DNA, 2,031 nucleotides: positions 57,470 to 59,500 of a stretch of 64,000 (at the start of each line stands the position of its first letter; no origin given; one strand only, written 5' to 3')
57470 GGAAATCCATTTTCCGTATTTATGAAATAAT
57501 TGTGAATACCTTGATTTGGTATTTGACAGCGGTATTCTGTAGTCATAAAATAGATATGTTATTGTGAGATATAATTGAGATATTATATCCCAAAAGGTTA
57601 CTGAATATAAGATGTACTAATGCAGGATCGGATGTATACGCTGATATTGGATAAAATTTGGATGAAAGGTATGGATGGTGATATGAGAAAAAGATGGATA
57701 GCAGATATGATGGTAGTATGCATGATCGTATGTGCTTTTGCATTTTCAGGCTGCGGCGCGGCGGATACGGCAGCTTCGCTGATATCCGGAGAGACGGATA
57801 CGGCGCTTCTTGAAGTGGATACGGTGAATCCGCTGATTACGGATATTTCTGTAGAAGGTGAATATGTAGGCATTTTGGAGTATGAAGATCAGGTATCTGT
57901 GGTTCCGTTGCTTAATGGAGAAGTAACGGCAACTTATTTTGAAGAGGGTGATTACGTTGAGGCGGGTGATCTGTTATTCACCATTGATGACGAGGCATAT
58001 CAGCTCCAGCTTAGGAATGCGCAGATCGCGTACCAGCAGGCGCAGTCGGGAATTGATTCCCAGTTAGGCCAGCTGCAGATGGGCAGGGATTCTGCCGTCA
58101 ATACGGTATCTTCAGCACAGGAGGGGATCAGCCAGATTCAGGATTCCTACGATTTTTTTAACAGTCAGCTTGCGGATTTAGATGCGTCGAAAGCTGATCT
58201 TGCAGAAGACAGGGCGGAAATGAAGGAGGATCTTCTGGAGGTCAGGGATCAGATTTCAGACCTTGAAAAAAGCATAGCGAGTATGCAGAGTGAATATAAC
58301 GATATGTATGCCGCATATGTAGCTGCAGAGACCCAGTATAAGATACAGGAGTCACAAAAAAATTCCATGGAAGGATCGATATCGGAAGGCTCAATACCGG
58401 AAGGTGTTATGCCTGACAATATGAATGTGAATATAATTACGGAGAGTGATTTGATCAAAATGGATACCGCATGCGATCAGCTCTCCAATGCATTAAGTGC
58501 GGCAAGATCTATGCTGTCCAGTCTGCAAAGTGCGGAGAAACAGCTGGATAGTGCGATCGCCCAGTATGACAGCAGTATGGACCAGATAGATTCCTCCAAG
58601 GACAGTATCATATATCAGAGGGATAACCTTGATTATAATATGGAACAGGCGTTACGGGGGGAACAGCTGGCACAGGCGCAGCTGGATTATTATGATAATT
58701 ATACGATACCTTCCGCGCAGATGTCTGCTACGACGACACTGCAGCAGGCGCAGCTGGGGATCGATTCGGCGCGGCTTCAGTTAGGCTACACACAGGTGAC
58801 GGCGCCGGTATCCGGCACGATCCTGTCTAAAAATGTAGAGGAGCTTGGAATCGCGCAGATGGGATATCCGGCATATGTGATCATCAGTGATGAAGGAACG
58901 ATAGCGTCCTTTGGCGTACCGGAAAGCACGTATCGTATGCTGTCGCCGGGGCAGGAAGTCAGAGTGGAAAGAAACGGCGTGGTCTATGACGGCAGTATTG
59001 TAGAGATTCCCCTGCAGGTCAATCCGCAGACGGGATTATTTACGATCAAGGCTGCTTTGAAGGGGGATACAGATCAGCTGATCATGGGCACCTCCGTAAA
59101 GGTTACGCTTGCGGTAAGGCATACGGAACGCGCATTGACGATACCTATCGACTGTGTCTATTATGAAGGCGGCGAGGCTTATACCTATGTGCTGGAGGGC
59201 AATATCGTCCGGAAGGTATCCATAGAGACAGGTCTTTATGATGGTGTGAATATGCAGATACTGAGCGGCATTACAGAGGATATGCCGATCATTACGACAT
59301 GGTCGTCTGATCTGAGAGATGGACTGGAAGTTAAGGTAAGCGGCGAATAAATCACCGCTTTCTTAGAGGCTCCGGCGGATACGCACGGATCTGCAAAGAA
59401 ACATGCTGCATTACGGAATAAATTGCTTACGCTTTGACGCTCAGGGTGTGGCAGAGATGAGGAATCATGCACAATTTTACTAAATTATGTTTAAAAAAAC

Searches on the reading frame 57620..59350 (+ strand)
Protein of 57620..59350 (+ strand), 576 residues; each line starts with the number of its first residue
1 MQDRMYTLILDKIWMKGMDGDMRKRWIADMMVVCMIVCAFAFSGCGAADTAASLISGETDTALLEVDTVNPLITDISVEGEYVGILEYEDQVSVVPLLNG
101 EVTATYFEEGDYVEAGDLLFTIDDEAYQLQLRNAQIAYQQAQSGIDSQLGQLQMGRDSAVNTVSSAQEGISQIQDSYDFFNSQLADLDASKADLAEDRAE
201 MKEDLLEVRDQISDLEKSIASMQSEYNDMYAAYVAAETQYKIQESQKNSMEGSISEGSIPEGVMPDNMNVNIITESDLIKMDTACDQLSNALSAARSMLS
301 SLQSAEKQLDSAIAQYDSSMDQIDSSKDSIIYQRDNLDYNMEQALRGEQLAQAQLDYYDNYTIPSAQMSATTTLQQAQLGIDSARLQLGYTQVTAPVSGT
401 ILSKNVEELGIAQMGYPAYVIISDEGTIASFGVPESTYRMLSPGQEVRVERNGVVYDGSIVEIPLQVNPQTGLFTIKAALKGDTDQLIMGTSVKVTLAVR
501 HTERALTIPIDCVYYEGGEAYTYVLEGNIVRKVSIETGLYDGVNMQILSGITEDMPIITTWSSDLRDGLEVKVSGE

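Call 7: search_protein_families(library=pfam, proteins=[window:57620-59350:+], max_evalue=0.001)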
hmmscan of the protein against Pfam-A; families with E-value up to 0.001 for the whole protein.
window:57620-59350:+ (576 aa): 6 families
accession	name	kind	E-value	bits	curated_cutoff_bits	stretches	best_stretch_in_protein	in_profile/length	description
PF13437.12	HlyD_3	-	7.3e-11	43.2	22.2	1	393-486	2-102/106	HlyD family secretion protein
PF16576.10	HlyD_D23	-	6e-07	29.4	30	1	390-487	108-208/214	Barrel-sandwich domain of CusB or HlyD membrane-fusion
PF13533.13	Biotin_lipoyl_2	-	7.3e-06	26.1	29.8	1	96-123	5-32/32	Biotin-lipoyl like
PF07889.17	DUF1664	-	0.00033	21.1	34.6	0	158-227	41-111/124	Protein of unknown function (DUF1664)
PF05911.16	FPP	-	0.00067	18.5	40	1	130-250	705-823/871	Filament-like plant protein, long coiled-coil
PF17675.6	APG6_N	-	0.00081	20.3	45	0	252-358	44-128/132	Apg6 coiled-coil region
